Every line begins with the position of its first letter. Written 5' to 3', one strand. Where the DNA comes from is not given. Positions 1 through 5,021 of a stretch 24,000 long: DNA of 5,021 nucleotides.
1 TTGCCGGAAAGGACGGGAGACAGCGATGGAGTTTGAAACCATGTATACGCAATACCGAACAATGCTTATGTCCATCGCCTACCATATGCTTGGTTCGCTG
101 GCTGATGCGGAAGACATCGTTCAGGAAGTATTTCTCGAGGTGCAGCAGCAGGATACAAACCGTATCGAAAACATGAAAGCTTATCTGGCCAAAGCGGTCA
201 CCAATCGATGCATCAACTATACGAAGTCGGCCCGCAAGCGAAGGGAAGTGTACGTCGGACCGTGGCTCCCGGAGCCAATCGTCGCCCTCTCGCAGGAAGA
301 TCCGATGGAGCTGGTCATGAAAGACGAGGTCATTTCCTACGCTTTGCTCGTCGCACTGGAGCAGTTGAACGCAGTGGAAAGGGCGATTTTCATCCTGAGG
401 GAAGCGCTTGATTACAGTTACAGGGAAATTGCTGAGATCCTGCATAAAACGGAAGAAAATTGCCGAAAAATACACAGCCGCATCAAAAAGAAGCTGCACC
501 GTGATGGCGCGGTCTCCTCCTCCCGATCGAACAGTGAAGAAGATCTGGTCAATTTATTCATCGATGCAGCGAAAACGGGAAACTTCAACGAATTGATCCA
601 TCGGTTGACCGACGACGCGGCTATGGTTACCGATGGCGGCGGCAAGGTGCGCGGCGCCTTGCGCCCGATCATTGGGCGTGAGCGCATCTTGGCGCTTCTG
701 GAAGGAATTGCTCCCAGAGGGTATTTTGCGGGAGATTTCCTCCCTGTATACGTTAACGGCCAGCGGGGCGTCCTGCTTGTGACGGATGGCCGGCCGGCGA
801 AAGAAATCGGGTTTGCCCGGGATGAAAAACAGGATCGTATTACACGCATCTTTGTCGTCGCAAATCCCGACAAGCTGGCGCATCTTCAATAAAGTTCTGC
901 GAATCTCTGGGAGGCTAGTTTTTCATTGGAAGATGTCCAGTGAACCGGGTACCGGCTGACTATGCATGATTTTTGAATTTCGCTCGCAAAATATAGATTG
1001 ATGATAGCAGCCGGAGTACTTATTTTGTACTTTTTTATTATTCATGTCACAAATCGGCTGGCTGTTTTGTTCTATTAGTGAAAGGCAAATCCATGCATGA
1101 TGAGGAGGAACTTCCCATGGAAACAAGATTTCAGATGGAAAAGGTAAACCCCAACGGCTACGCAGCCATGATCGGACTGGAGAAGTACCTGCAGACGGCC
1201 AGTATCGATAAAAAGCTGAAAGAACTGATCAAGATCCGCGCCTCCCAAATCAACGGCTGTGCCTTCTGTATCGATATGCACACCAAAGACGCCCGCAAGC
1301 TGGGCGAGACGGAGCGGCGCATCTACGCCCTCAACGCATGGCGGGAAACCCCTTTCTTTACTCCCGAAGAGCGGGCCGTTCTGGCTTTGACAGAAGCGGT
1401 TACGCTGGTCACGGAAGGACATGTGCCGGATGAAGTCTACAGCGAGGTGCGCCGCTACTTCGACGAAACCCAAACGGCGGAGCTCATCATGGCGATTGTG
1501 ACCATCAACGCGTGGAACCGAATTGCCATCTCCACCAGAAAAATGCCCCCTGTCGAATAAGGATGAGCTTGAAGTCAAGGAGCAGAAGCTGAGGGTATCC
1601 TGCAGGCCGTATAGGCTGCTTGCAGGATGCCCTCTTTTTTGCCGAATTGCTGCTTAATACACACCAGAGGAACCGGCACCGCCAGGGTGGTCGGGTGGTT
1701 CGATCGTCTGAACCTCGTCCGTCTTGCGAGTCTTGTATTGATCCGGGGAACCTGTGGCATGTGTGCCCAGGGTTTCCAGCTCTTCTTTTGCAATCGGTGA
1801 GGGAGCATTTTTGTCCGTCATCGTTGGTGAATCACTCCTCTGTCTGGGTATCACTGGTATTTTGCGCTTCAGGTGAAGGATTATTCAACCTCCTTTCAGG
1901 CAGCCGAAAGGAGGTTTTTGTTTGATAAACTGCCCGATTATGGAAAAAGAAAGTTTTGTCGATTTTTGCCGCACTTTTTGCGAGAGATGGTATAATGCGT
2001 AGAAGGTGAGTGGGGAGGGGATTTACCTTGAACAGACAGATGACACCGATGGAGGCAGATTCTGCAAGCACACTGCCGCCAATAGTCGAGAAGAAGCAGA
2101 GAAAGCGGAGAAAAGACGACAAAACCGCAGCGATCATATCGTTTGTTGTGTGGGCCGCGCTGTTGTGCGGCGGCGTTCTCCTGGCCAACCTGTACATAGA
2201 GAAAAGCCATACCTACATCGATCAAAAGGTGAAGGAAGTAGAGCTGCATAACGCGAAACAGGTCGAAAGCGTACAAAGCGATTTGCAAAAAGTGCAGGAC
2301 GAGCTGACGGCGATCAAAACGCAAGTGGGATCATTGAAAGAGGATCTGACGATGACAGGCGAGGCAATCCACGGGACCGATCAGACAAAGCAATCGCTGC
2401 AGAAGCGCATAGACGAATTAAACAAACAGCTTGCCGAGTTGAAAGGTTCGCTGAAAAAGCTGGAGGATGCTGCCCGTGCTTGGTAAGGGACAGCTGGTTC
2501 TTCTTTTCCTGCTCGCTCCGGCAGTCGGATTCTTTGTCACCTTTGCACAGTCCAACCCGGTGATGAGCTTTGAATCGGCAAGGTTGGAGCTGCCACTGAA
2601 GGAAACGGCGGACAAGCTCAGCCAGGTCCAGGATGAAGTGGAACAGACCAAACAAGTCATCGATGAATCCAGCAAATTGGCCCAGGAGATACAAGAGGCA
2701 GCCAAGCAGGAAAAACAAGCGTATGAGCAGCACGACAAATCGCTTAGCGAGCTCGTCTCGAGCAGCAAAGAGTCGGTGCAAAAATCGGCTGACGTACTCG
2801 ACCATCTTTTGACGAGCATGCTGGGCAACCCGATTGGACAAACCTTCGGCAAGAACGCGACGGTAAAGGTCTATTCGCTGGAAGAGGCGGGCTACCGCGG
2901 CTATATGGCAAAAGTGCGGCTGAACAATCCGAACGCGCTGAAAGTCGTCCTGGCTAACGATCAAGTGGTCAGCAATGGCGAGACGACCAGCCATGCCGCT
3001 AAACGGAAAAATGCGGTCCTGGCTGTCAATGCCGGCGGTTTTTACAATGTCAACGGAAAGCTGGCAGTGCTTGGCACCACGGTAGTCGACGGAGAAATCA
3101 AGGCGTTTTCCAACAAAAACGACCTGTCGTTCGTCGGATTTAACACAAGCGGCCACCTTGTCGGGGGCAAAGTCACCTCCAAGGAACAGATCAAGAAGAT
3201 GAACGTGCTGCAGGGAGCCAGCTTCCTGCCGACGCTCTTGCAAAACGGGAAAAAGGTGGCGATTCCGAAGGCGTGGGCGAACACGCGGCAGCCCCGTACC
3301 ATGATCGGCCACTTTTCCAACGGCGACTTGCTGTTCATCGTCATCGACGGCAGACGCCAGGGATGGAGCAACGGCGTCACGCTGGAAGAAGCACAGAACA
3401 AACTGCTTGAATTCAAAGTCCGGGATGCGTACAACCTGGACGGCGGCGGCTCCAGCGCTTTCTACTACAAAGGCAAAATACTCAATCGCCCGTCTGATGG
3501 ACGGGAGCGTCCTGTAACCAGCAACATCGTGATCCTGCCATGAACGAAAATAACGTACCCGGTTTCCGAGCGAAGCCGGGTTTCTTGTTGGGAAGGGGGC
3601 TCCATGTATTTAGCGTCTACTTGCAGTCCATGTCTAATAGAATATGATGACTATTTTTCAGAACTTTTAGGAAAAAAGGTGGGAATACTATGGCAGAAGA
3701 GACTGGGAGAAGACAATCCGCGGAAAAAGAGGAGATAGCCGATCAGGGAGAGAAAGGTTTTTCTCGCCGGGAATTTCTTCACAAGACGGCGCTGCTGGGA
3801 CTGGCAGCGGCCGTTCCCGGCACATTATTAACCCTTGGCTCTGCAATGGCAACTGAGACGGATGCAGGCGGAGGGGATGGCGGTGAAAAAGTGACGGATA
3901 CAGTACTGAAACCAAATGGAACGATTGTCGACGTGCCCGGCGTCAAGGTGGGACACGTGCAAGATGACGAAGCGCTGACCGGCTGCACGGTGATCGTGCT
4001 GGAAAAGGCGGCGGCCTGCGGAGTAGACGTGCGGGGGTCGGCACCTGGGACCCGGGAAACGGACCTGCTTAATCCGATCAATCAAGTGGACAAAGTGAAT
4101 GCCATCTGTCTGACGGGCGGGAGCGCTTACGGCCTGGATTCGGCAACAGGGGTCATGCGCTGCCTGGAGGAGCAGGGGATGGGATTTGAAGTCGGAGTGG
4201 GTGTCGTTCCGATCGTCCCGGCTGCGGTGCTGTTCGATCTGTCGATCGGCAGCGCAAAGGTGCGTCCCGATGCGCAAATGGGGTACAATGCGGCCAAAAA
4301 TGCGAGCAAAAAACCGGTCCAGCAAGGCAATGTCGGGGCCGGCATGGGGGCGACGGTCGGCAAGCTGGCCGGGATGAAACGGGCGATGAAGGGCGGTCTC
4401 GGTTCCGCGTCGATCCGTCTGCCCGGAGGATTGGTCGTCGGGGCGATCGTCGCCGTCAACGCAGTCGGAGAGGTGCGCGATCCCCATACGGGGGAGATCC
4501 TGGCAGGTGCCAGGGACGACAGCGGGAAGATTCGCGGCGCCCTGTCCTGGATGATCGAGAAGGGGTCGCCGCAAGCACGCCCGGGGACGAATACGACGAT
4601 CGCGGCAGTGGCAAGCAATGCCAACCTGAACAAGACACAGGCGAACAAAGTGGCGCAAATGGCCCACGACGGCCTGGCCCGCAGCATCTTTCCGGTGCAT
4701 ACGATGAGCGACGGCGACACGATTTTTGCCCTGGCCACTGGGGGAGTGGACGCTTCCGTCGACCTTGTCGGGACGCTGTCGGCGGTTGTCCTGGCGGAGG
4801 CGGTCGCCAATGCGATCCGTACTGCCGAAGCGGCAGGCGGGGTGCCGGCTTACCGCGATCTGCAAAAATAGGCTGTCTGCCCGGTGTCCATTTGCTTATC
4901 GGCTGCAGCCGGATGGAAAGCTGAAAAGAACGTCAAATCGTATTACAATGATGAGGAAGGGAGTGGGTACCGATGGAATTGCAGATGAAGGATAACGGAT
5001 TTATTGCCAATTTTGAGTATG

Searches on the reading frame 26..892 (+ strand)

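Call 74: search_protein_families(library=pfam, proteins=[window:26-892:+], max_evalue=0.0001)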
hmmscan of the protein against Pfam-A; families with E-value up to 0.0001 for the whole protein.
window:26-892:+ (288 aa): 3 families
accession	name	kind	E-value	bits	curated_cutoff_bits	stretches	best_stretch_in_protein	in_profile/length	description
PF04542.20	Sigma70_r2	-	6.4e-13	48.7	24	1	6-71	1-70/71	Sigma-70 region 2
PF08281.18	Sigma70_r4_2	-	1.1e-12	47.9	25.7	1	106-157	3-54/54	Sigma-70, region 4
PF04545.22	Sigma70_r4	-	1.6e-06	28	24.1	1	110-157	1-48/50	Sigma-70, region 4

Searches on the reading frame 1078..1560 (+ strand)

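Call 74: search_protein_families(library=pfam, proteins=[window:1078-1560:+], max_evalue=0.0001)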
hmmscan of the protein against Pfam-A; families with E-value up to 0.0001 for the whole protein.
window:1078-1560:+ (160 aa): 1 family
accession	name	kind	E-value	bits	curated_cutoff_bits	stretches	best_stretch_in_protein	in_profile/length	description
PF02627.25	CMD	-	7.4e-23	80.8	23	1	28-106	4-83/84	Carboxymuconolactone decarboxylase family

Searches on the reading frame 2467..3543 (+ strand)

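Call 74: search_protein_families(library=pfam, proteins=[window:2467-3543:+], max_evalue=0.0001)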
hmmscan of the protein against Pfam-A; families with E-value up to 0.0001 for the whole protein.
window:2467-3543:+ (358 aa): 1 family
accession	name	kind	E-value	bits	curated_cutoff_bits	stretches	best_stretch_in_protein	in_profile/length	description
PF09992.14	NAGPA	-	5.6e-38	131.2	25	1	182-356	2-168/169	Phosphodiester glycosidase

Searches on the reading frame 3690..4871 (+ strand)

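Call 74: search_protein_families(library=pfam, proteins=[window:3690-4871:+], max_evalue=0.0001)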
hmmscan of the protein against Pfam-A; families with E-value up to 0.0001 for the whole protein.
window:3690-4871:+ (393 aa): 1 family
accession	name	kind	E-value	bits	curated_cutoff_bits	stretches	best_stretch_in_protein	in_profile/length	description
PF03576.19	Peptidase_S58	-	4.8e-48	164.7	23.9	1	78-384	2-301/307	Peptidase family S58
